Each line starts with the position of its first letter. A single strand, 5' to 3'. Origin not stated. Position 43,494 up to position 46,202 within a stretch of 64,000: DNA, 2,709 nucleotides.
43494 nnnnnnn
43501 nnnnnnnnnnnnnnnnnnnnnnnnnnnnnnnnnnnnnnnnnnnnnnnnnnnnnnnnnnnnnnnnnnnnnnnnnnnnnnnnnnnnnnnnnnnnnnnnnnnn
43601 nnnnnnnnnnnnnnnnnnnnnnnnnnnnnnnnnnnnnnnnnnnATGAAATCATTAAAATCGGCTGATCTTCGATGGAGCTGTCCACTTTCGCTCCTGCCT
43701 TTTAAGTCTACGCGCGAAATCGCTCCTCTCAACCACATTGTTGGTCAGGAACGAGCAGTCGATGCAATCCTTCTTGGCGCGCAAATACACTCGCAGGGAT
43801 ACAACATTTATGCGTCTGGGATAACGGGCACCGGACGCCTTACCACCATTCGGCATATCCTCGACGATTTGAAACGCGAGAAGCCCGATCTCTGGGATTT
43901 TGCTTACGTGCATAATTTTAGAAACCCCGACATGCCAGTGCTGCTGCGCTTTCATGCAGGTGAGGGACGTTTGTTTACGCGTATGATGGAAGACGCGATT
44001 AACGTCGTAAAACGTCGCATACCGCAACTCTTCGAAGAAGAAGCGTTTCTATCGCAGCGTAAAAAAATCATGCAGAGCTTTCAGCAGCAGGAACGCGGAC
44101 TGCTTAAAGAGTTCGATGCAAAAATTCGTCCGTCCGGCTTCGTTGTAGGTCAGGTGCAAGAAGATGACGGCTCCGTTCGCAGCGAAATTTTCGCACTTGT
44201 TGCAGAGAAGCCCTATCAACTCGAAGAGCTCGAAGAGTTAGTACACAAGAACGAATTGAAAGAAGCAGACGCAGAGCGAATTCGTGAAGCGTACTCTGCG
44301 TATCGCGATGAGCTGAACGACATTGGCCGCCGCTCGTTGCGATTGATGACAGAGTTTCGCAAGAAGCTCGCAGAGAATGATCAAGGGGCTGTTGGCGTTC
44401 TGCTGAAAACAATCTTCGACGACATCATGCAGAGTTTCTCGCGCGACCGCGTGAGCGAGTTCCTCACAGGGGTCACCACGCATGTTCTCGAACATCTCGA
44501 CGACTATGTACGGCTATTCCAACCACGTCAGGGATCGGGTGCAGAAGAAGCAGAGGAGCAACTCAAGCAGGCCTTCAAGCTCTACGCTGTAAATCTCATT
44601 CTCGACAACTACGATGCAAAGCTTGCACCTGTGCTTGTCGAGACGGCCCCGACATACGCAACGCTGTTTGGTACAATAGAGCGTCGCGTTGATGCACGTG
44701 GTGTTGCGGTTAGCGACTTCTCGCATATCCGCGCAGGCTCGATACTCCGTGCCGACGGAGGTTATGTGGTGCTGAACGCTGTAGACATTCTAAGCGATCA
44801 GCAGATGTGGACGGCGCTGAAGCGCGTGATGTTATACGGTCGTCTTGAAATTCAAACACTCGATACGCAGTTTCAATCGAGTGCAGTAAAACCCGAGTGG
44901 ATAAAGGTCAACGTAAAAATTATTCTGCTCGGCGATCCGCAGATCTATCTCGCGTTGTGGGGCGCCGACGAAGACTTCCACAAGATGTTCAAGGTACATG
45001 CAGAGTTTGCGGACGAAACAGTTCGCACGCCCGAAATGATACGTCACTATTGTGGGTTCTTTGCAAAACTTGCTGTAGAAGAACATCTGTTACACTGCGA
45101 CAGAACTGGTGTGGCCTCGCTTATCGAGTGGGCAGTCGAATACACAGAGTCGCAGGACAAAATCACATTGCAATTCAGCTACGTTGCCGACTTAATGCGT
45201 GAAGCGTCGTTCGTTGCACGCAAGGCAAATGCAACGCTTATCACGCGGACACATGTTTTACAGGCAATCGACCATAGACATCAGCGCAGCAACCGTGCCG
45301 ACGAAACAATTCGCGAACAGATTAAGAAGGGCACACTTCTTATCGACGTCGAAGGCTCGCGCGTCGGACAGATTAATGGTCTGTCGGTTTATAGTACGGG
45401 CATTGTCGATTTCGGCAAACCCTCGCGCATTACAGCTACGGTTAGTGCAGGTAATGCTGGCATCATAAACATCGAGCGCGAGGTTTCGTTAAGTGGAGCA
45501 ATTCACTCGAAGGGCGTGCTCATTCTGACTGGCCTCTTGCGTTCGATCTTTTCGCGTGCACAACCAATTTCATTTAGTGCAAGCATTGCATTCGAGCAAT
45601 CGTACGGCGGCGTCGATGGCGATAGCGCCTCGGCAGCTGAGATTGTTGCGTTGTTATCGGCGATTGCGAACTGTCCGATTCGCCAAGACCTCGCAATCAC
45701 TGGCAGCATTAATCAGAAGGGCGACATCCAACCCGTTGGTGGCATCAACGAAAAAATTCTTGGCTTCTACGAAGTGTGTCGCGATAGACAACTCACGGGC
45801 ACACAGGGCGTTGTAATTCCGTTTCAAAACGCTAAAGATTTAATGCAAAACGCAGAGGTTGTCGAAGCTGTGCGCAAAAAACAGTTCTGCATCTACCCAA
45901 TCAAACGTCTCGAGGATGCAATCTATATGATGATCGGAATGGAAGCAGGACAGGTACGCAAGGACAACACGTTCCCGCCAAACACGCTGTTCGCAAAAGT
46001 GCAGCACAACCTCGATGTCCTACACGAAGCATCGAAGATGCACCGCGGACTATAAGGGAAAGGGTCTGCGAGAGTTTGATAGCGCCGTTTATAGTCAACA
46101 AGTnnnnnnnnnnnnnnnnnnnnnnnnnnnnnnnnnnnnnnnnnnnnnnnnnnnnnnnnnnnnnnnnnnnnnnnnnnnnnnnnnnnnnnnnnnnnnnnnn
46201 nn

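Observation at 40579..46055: AddB-like Fe-S PD-(D/E)XK nuclease translationally coupled to a LonC-like protease with degenerate Walker A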

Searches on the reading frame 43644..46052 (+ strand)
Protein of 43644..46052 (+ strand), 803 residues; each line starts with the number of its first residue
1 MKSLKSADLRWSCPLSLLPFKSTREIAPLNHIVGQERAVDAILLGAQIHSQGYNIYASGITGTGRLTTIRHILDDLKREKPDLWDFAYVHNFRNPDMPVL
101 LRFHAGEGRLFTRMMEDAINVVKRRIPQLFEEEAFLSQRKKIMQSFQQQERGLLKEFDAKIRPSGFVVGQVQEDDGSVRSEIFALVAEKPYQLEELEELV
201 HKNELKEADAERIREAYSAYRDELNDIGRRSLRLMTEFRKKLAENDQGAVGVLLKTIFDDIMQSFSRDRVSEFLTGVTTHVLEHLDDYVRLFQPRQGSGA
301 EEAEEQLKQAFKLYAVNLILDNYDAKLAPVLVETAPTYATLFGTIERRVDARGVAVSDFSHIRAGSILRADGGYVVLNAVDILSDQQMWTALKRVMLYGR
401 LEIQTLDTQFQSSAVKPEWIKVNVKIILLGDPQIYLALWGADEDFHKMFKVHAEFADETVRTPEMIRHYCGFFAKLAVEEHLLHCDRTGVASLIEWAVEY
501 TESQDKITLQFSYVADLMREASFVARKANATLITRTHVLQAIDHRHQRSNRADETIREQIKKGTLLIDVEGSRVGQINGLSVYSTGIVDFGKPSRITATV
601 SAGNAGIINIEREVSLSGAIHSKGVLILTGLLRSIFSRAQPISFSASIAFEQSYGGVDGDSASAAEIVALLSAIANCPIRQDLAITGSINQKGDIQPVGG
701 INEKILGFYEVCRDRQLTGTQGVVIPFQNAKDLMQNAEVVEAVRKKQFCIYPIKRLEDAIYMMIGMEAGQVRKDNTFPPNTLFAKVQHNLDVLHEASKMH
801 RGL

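Call 7: search_protein_families(library=pfam, proteins=[window:43644-46052:+], max_evalue=0.01)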
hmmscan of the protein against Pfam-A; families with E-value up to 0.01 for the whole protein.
window:43644-46052:+ (803 aa): 4 families
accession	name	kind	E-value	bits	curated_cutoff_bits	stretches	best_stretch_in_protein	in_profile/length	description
PF13654.12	AAA_32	-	1.8e-39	135.2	21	1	328-455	3-132/133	LonB-like, AAA domain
PF20436.4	LonB_AAA-LID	-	1.4e-20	73.6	22.4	1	484-548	1-65/65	Archaeal LonB, AAA+ ATPase LID domain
PF05362.19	Lon_C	-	1e-12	48.5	21.1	1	658-760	108-199/205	Lon protease (S16) C-terminal proteolytic domain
PF20437.3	LonC_helical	-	1.3e-10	41.5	24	1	85-117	1-33/34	Lon-like LonC helical domain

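Call 8: search_protein_families(library=ncbifam, proteins=[window:43644-46052:+], max_evalue=0.01)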
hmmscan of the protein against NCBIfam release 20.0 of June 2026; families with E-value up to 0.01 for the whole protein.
window:43644-46052:+ (803 aa): 8 families
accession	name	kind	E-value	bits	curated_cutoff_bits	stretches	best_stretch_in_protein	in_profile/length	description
TIGR00764.1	lon_rel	equivalog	2e-43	148.9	516.6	1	315-763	159-592/608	ATP-dependent protease LonB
TIGR02903.1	spore_lon_C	equivalog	1.1e-19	70.4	678.8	1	655-743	521-602/615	Lon family ATP-dependent protease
TIGR02902.1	spore_lonB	equivalog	2.4e-14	52.9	723.3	1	517-746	304-521/531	ATP-dependent protease LonB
NF008053.0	PRK10787.1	equivalog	8.9e-12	43.9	891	1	657-765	675-772/784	endopeptidase La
TIGR00763.1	lon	equivalog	3.5e-11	42.3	608.05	1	658-758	700-789/795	endopeptidase La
TIGR02928.1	TIGR02928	subfamily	0.00069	18.6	181.3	0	516-565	246-293/366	orc1/cdc6 family replication initiation protein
TIGR02653.1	Lon_rel_chp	hypoth_equivalog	0.0011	17.4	628.25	1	658-744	577-657/675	protease Lon-related BREX system protein BrxL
TIGR00416.1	sms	equivalog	0.0052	15.6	403.05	1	635-730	344-434/454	DNA repair protein RadA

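Call 9: search_protein_families(library=padloc, proteins=[window:43644-46052:+], max_evalue=0.01)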
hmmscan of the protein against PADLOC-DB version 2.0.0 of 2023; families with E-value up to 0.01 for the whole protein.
window:43644-46052:+ (803 aa): 1 family
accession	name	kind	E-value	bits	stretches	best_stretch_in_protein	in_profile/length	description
PDLC02506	BrxL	-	1.3e-05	21.7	1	595-741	518-659/680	BrxL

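Call 12: find_homologous_proteins(query=window:43644-46052:+)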
Query window:43644-46052:+ (803 aa): 377 proteins with E <= 0.001 among 8000 candidates; the best 120 are listed.
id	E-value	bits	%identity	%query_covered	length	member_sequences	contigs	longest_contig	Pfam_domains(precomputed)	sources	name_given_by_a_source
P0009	0.0e+0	1646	91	100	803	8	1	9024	PF13654.13,PF20436.5,PF05362.20,PF20437.4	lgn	-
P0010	0.0e+0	1296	72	98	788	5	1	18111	PF13654.13,PF20436.5,PF05362.20,PF20437.4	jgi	-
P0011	0.0e+0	1292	72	98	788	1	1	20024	PF13654.13,PF20436.5,PF05362.20,PF20437.4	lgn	-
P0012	0.0e+0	1240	67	99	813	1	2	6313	PF13654.13,PF20436.5,PF05362.20,PF20437.4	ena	-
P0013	0.0e+0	1222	67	99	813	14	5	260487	PF13654.13,PF20436.5,PF05362.20,PF20437.4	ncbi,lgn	-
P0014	0.0e+0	1215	67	100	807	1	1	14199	PF13654.13,PF20436.5,PF05362.20,PF20437.4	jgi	jgi:lon-related putative ATP-dependent protease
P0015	0.0e+0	1213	66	99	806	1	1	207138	PF13654.13,PF20436.5,PF05362.20,PF20437.4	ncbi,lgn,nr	ncbi:MAG: AAA family ATPase [Ignavibacteria bacterium]|nr:AAA family ATPase [Ignavibacteria bacteriu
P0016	0.0e+0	1211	66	99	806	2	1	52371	PF13654.13,PF20436.5,PF05362.20,PF20437.4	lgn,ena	-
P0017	0.0e+0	1210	67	99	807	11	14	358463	PF13654.13,PF20436.5,PF05362.20,PF20437.4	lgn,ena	-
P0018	0.0e+0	1209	66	99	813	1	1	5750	PF13654.13,PF20436.5,PF05362.20,PF20437.4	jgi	-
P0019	0.0e+0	1207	66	99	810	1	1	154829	PF13654.13,PF20436.5,PF05362.20,PF20437.4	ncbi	-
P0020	0.0e+0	1205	66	99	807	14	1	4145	PF13654.13,PF20436.5,PF05362.20,PF20437.4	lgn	-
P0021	0.0e+0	1203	66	99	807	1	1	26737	PF13654.13,PF20436.5,PF05362.20,PF20437.4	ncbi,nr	ncbi:MAG: AAA family ATPase [Candidatus Kapabacteria bacterium]|nr:AAA family ATPase [Candidatus Kap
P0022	0.0e+0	1202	66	100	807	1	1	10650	PF13654.13,PF20436.5,PF05362.20,PF20437.4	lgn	-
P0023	0.0e+0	1202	65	99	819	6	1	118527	PF13654.13,PF20436.5,PF05362.20,PF20437.4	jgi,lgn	jgi:predicted ATP-dependent protease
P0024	0.0e+0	1194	65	100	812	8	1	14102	PF13654.13,PF20436.5,PF05362.20,PF20437.4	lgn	-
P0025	0.0e+0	1187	65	100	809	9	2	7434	PF13654.13,PF20436.5,PF05362.20,PF20437.4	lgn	-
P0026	0.0e+0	1187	65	99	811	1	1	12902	PF13654.13,PF20436.5,PF05362.20,PF20437.4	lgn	-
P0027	0.0e+0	1186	64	100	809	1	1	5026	PF13654.13,PF20436.5,PF05362.20,PF20437.4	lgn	-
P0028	0.0e+0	1185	64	100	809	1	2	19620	PF13654.13,PF20436.5,PF05362.20,PF20437.4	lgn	-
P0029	0.0e+0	1185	64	100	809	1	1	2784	PF13654.13,PF20436.5,PF05362.20,PF20437.4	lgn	-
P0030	0.0e+0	1185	64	100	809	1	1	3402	PF13654.13,PF20436.5,PF05362.20,PF20437.4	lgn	-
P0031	0.0e+0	1184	64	100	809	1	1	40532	PF13654.13,PF20436.5,PF05362.20,PF20437.4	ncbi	-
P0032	0.0e+0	1184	64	100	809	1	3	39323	PF13654.13,PF20436.5,PF05362.20,PF20437.4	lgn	-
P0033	0.0e+0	1183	65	99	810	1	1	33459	PF13654.13,PF20436.5,PF05362.20,PF20437.4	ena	-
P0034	0.0e+0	1180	64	99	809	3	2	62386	PF13654.13,PF20436.5,PF05362.20,PF20437.4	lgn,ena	-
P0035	0.0e+0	1180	65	99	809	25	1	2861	PF13654.13,PF20436.5,PF05362.20,PF20437.4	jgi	-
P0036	0.0e+0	1180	65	99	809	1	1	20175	PF13654.13,PF20436.5,PF05362.20,PF20437.4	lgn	-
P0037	0.0e+0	1179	64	100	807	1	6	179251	PF13654.13,PF20436.5,PF05362.20,PF20437.4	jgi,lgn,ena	-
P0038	0.0e+0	1179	64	100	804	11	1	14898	PF13654.13,PF20436.5,PF05362.20,PF20437.4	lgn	-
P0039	0.0e+0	1175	64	99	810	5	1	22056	PF13654.13,PF20436.5,PF05362.20,PF20437.4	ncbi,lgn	ncbi:MAG: hypothetical protein RIR53_866 [Bacteroidota bacterium]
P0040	0.0e+0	1173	64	99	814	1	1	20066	PF13654.13,PF20436.5,PF05362.20,PF20437.4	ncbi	-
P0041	0.0e+0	1172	64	99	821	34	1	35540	PF13654.13,PF20436.5,PF05362.20,PF20437.4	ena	-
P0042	0.0e+0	1168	64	99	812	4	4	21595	PF13654.13,PF20436.5,PF05362.20,PF20437.4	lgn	-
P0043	0.0e+0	1167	64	100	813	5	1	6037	PF13654.13,PF20436.5,PF05362.20,PF20437.4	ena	-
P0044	0.0e+0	1165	63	100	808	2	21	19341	PF13654.13,PF20436.5,PF05362.20,PF20437.4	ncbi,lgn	-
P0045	0.0e+0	1164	64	100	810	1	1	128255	PF13654.13,PF20436.5,PF05362.20,PF20437.4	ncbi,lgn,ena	-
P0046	0.0e+0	1163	64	99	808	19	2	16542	PF13654.13,PF20436.5,PF05362.20,PF20437.4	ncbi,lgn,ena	-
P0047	0.0e+0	1160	63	99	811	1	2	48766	PF13654.13,PF20436.5,PF05362.20,PF20437.4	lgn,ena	-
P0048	0.0e+0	1160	64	99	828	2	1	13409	PF13654.13,PF20436.5,PF05362.20,PF20437.4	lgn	-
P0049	0.0e+0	1157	62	99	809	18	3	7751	PF13654.13,PF20436.5,PF05362.20,PF20437.4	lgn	-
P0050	0.0e+0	1157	63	100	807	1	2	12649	PF13654.13,PF20436.5,PF05362.20,PF20437.4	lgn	-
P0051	0.0e+0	1156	64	99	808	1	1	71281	PF13654.13,PF20436.5,PF05362.20,PF20437.4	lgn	-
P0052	0.0e+0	1155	64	100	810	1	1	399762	PF13654.13,PF20436.5,PF05362.20,PF20437.4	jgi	-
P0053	0.0e+0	1154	63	99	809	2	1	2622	PF13654.13,PF20436.5,PF05362.20,PF20437.4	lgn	-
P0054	0.0e+0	1154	63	99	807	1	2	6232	PF13654.13,PF20436.5,PF05362.20,PF20437.4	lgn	-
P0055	0.0e+0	1150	65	96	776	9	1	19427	PF13654.13,PF20436.5,PF05362.20,PF20437.4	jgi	jgi:ATP-dependent Lon protease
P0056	0.0e+0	1150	62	99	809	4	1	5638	PF13654.13,PF20436.5,PF05362.20,PF20437.4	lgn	-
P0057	0.0e+0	1150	63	99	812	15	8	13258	PF13654.13,PF20436.5,PF05362.20,PF20437.4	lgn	-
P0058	0.0e+0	1150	63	99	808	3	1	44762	PF13654.13,PF20436.5,PF05362.20,PF20437.4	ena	-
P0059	0.0e+0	1149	63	99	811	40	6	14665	PF13654.13,PF20436.5,PF05362.20,PF20437.4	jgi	jgi:lon-related putative ATP-dependent protease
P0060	0.0e+0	1149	63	99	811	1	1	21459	PF13654.13,PF20436.5,PF05362.20,PF20437.4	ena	-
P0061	0.0e+0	1149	63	99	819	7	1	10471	PF13654.13,PF20436.5,PF05362.20,PF20437.4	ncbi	-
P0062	0.0e+0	1147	62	100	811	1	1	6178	PF13654.13,PF20436.5,PF05362.20,PF20437.4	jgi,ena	-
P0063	0.0e+0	1146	63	99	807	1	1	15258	PF13654.13,PF20436.5,PF05362.20,PF20437.4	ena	-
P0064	0.0e+0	1146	63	99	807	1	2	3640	PF13654.13,PF20436.5,PF05362.20,PF20437.4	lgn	-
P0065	0.0e+0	1145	63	99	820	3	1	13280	PF13654.13,PF20436.5,PF05362.20,PF20437.4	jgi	-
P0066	0.0e+0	1145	63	99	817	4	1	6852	PF13654.13,PF20436.5,PF05362.20,PF20437.4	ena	-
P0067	0.0e+0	1144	63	99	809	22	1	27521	PF13654.13,PF20436.5,PF05362.20,PF20437.4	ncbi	-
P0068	0.0e+0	1144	63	99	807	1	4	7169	PF13654.13,PF20436.5,PF05362.20,PF20437.4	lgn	-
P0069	0.0e+0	1143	62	99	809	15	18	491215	PF13654.13,PF20436.5,PF05362.20,PF20437.4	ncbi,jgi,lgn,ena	ncbi:MAG: Lon protease family protein [Bacteroidota bacterium]|jgi:lon-related putative ATP-dependen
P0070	0.0e+0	1143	62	99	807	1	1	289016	PF13654.13,PF20436.5,PF05362.20,PF20437.4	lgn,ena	-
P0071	0.0e+0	1137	62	99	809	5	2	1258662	PF13654.13,PF20436.5,PF05362.20,PF20437.4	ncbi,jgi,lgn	ncbi:MAG: hypothetical protein RL594_819 [Bacteroidota bacterium]|jgi:lon-related putative ATP-depen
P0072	0.0e+0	1137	63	100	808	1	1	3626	PF13654.13,PF20436.5,PF05362.20,PF20437.4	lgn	-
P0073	0.0e+0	1135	62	99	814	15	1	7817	PF13654.13,PF20436.5,PF05362.20,PF20437.4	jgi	jgi:lon-related putative ATP-dependent protease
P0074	0.0e+0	1134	62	99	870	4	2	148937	PF13654.13,PF20436.5,PF05362.20,PF20437.4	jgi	-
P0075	0.0e+0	1132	62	99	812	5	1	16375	PF13654.13,PF20436.5,PF05362.20,PF20437.4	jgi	-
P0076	0.0e+0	1129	62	100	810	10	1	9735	PF13654.13,PF20436.5,PF05362.20,PF20437.4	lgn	-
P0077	0.0e+0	1127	62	99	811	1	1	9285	PF13654.13,PF20436.5,PF05362.20,PF20437.4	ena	-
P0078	0.0e+0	1125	66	93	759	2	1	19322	PF13654.13,PF20436.5,PF05362.20,PF20437.4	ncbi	-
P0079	0.0e+0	1121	62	99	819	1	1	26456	PF13654.13,PF20436.5,PF05362.20,PF20437.4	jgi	jgi:predicted ATP-dependent protease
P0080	0.0e+0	1120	64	96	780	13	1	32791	PF13654.13,PF20436.5,PF05362.20,PF20437.4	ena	-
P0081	0.0e+0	1101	63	95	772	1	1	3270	PF13654.13,PF20436.5,PF05362.20,PF20437.4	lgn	-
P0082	0.0e+0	1095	63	95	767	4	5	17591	PF13654.13,PF20436.5,PF05362.20,PF20437.4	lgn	-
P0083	0.0e+0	1090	61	100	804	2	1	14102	PF13654.13,PF20436.5,PF05362.20,PF20437.4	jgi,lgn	jgi:lon-related putative ATP-dependent protease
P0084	0.0e+0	1044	62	92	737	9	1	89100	PF13654.13,PF20436.5,PF05362.20,PF20437.4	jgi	-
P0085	0.0e+0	1022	57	99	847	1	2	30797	PF13654.13,PF20436.5,PF05362.20,PF20437.4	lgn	-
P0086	4.5e-262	890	50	99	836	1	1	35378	PF13654.13,PF20436.5,PF05362.20,PF20437.4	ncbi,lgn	-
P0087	7.4e-261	886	50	99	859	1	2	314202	PF13654.13,PF20436.5,PF05362.20,PF20437.4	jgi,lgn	jgi:ATP-dependent Lon protease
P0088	1.3e-260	885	49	99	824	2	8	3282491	PF13654.13,PF20436.5,PF05362.20,PF20437.4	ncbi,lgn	ncbi:MAG: AAA family ATPase [Candidatus Kapaibacterium sp.]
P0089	2.7e-259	881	50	99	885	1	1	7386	PF13654.13,PF20436.5,PF05362.20,PF20437.4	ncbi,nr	ncbi:MAG TPA: AAA family ATPase [Patescibacteria group bacterium]|nr:AAA family ATPase [Patescibacte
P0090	1.2e-257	875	50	97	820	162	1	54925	PF13654.13,PF20436.5,PF05362.20,PF20437.4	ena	-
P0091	8.8e-256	869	61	78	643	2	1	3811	PF13654.13,PF20436.5,PF20437.4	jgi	jgi:predicted ATP-dependent protease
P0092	5.2e-250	850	66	71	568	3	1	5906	PF13654.13,PF20436.5,PF05362.20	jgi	jgi:lon-related putative ATP-dependent protease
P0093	4.3e-249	847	48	99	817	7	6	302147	PF13654.13,PF20436.5,PF05362.20,PF20437.4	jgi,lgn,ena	jgi:lon-related putative ATP-dependent protease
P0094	2.0e-248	845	49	99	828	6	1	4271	PF13654.13,PF20436.5,PF05362.20,PF20437.4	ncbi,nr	ncbi:MAG: AAA family ATPase [Candidatus Kapabacteria bacterium]|nr:AAA family ATPase [Candidatus Kap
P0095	4.6e-248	843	47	99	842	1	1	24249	PF13654.13,PF20436.5,PF05362.20,PF20437.4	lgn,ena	-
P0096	9.2e-248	842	49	98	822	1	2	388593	PF13654.13,PF20436.5,PF05362.20,PF20437.4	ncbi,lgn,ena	-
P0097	4.5e-247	840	50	98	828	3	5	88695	PF13654.13,PF20436.5,PF05362.20,PF20437.4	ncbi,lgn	-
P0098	4.2e-246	837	48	99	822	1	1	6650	PF13654.13,PF20436.5,PF05362.20,PF20437.4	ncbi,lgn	-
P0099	3.6e-245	834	49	98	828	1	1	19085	PF13654.13,PF20436.5,PF05362.20,PF20437.4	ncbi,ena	-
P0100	1.0e-244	832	49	100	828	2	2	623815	PF13654.13,PF20436.5,PF05362.20,PF20437.4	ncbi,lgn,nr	ncbi:MAG: AAA family ATPase [Candidatus Kapabacteria bacterium]|nr:AAA family ATPase [Candidatus Kap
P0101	1.8e-244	832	49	99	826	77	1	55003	PF13654.13,PF20436.5,PF05362.20,PF20437.4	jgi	-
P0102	2.8e-244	831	49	98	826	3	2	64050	PF13654.13,PF20436.5,PF05362.20,PF20437.4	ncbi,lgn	-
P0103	1.8e-243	828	45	99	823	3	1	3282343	PF13654.13,PF20436.5,PF05362.20,PF20437.4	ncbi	-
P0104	1.3e-242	825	46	98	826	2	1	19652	PF13654.13,PF20436.5,PF05362.20,PF20437.4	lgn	-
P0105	5.0e-242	823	46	100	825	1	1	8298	PF13654.13,PF20436.5,PF05362.20,PF20437.4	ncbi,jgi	jgi:lon-related putative ATP-dependent protease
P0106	1.5e-241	822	45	98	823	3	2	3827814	PF13654.13,PF20436.5,PF05362.20,PF20437.4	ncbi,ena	-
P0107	1.9e-241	822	46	99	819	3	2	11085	PF13654.13,PF20436.5,PF05362.20,PF20437.4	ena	-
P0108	3.1e-241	821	46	99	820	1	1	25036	PF13654.13,PF20436.5,PF05362.20,PF20437.4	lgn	-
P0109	1.7e-240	818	47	98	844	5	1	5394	PF13654.13,PF20436.5,PF05362.20,PF20437.4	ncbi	-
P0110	3.3e-240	817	47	100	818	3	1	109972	PF13654.13,PF20436.5,PF05362.20,PF20437.4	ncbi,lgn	-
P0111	4.7e-239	814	47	99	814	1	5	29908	PF13654.13,PF20436.5,PF05362.20,PF20437.4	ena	-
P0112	3.6e-237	807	45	99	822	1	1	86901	PF13654.13,PF20436.5,PF05362.20,PF20437.4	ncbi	-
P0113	8.7e-235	800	46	99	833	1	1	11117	PF13654.13,PF20436.5,PF05362.20,PF20437.4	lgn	-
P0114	4.4e-234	797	45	98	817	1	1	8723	PF13654.13,PF20436.5,PF05362.20,PF20437.4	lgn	-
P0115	5.9e-233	794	45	99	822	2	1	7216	PF13654.13,PF20436.5,PF05362.20,PF20437.4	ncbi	-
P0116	5.3e-231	787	45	99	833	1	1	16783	PF13654.13,PF20436.5,PF05362.20,PF20437.4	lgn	-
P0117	1.3e-230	786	44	97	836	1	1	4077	PF13654.13,PF20436.5,PF05362.20,PF20437.4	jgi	jgi:ATP-dependent Lon protease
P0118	4.3e-230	784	44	99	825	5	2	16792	PF13654.13,PF20436.5,PF05362.20,PF20437.4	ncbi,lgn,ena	-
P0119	4.5e-229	781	43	99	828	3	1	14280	PF13654.13,PF20436.5,PF05362.20,PF20437.4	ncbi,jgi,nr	ncbi:MAG: AAA family ATPase [Candidatus Kapabacteria bacterium]|jgi:lon-related putative ATP-depende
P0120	9.4e-223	760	66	63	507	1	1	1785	PF13654.13,PF20436.5,PF05362.20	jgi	jgi:lon-related putative ATP-dependent protease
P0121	2.0e-219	749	44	98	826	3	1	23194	PF13654.13,PF20436.5,PF05362.20,PF20437.4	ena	-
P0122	5.7e-219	747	44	99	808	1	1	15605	PF13654.13,PF20436.5,PF05362.20,PF20437.4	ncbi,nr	ncbi:MAG: ATP-binding protein [Bacteroidota bacterium]|nr:ATP-binding protein [Bacteroidota bacteriu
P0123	2.2e-217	742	43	99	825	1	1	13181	PF13654.13,PF20436.5,PF05362.20,PF20437.4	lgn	-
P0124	4.2e-217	741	45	99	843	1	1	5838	PF13654.13,PF20436.5,PF05362.20,PF20437.4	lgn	-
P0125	8.1e-217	740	41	99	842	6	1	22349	PF13654.13,PF20436.5,PF05362.20,PF20437.4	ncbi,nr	ncbi:MAG: AAA family ATPase [Candidatus Kapabacteria bacterium]|nr:AAA family ATPase [Candidatus Kap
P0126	1.2e-215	736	43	99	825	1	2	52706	PF13654.13,PF20436.5,PF05362.20,PF20437.4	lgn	-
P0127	2.0e-215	736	42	98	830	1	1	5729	PF13654.13,PF20436.5,PF05362.20,PF20437.4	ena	-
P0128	7.2e-215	734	43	99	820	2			PF13654.13,PF20436.5,PF05362.20,PF20437.4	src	-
